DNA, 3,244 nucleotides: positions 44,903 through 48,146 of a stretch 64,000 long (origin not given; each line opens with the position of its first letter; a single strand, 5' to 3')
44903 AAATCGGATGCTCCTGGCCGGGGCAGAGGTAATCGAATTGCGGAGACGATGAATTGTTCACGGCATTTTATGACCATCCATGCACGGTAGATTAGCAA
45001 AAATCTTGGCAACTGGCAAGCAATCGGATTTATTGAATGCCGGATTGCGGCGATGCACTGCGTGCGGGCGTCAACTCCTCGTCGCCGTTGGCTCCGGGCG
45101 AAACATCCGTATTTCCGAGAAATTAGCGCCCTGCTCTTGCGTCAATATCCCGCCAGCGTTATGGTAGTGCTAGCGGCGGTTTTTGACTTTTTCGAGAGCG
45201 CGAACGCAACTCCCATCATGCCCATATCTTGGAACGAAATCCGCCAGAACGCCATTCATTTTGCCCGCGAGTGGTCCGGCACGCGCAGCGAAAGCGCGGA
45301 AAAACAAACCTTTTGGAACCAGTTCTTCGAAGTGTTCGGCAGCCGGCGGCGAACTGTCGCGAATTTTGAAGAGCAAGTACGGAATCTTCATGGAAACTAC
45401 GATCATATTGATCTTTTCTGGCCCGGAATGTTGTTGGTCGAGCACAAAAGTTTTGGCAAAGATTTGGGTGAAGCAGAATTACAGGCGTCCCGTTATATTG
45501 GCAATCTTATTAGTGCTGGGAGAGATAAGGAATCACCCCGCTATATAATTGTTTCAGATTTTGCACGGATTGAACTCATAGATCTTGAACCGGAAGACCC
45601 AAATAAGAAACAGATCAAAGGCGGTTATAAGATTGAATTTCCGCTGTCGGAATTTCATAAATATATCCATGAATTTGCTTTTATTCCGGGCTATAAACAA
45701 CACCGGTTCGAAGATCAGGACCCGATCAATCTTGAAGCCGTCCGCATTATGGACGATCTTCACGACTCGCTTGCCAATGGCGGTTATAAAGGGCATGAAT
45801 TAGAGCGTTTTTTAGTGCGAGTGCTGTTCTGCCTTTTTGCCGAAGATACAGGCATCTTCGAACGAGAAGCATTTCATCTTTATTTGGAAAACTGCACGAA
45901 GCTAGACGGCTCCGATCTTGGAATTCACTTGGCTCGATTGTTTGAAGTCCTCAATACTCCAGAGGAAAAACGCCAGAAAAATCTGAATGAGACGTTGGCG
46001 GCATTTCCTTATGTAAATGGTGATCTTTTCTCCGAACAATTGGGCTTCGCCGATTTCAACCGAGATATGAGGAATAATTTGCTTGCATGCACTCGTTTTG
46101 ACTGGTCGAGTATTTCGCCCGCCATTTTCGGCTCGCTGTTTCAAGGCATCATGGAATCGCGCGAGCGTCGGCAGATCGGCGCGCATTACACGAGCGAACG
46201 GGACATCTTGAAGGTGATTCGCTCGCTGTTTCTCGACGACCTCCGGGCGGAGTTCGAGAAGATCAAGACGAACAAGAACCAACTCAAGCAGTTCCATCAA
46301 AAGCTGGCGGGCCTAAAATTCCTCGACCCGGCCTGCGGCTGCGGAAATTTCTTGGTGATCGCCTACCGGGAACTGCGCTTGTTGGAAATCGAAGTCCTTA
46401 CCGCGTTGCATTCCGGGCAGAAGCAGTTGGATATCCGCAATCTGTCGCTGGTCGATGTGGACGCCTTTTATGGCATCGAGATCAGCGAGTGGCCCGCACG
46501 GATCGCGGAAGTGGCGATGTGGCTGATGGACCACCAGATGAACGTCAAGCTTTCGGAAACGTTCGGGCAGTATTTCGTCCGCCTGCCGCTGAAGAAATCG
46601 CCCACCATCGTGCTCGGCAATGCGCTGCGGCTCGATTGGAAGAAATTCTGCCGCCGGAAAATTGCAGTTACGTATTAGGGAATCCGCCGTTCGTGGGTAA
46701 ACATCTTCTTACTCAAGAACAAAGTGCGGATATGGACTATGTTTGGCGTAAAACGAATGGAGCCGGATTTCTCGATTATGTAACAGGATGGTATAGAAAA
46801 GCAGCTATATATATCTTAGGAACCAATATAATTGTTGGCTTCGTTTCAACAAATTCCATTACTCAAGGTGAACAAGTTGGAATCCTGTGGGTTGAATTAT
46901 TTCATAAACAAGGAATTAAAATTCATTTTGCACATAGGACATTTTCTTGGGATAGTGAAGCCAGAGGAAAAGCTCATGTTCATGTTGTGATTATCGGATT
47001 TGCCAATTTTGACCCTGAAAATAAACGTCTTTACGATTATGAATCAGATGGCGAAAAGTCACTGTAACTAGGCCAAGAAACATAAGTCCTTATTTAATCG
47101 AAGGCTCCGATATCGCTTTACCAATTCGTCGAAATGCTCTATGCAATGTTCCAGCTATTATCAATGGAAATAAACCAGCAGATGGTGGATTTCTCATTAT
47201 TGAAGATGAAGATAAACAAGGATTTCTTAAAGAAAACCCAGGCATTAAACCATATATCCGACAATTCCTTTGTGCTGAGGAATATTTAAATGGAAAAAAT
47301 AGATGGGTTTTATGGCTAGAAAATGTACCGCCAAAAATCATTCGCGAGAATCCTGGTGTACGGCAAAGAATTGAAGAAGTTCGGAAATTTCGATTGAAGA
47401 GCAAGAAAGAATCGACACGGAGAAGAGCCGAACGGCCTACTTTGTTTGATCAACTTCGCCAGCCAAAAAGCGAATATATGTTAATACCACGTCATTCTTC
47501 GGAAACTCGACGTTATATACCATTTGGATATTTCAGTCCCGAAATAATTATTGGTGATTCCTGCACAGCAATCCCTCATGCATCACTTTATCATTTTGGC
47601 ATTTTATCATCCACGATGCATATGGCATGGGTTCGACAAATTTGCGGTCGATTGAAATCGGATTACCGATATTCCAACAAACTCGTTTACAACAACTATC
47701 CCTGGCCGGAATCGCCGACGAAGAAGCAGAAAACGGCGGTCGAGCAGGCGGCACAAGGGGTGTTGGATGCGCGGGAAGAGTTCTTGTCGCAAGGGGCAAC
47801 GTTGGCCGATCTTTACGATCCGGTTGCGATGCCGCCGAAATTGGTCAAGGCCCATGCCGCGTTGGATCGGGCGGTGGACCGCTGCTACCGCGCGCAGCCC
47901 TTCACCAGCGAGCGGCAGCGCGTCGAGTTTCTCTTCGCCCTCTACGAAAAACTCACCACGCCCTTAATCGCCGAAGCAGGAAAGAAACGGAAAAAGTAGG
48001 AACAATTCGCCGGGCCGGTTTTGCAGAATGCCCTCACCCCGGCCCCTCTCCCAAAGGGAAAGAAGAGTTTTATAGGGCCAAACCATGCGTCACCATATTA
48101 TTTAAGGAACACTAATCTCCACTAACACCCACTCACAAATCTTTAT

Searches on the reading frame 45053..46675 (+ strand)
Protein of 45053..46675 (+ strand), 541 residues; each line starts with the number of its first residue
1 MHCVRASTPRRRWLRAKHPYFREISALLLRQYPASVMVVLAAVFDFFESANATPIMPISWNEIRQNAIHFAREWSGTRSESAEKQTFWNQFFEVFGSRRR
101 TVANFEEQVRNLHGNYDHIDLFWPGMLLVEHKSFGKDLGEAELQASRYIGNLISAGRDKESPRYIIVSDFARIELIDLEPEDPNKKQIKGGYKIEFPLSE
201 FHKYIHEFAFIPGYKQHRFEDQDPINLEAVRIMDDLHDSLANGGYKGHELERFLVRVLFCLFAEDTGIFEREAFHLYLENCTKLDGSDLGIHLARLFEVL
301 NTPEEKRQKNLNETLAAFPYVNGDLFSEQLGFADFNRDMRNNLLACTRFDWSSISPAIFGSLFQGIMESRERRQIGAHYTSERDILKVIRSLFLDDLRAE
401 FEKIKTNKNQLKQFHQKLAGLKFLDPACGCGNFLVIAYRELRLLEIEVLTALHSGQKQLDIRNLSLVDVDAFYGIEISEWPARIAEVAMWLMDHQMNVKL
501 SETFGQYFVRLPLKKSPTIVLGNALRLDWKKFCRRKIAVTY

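Call 63: search_protein_families(library=pfam, proteins=[window:45053-46675:+], max_evalue=0.001)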
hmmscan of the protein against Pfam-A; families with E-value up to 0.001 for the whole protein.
window:45053-46675:+ (541 aa): 3 families
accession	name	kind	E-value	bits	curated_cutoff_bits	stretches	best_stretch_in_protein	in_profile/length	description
PF20473.4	MmeI_Mtase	-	2.3e-44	152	27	1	401-535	1-128/259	MmeI, DNA-methyltransferase domain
PF20464.3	MmeI_N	-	3.5e-34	119.1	27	1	66-242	2-180/181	MmeI, N-terminal domain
PF20465.4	MmeI_hel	-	7.6e-26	91.1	27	1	248-326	1-75/75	MmeI, helicase spacer domain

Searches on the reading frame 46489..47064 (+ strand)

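Call 63: search_protein_families(library=pfam, proteins=[window:46489-47064:+], max_evalue=0.001)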
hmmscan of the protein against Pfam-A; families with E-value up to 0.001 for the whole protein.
window:46489-47064:+ (192 aa): 1 family
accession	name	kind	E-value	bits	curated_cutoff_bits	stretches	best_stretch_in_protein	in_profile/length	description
PF20473.4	MmeI_Mtase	-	1.6e-42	145.9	27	1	57-183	134-259/259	MmeI, DNA-methyltransferase domain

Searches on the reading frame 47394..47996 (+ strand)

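Call 63: search_protein_families(library=pfam, proteins=[window:47394-47996:+], max_evalue=0.001)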
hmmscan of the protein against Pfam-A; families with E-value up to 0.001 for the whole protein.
window:47394-47996:+ (201 aa): 2 families
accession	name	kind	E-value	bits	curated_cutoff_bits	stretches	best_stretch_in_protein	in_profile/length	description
PF20466.3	MmeI_TRD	-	1.5e-41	142.5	27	1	2-106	100-206/207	MmeI, target recognition domain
PF20467.3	MmeI_C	-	6.1e-31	106.9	27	1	110-191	3-82/83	MmeI, C-terminal domain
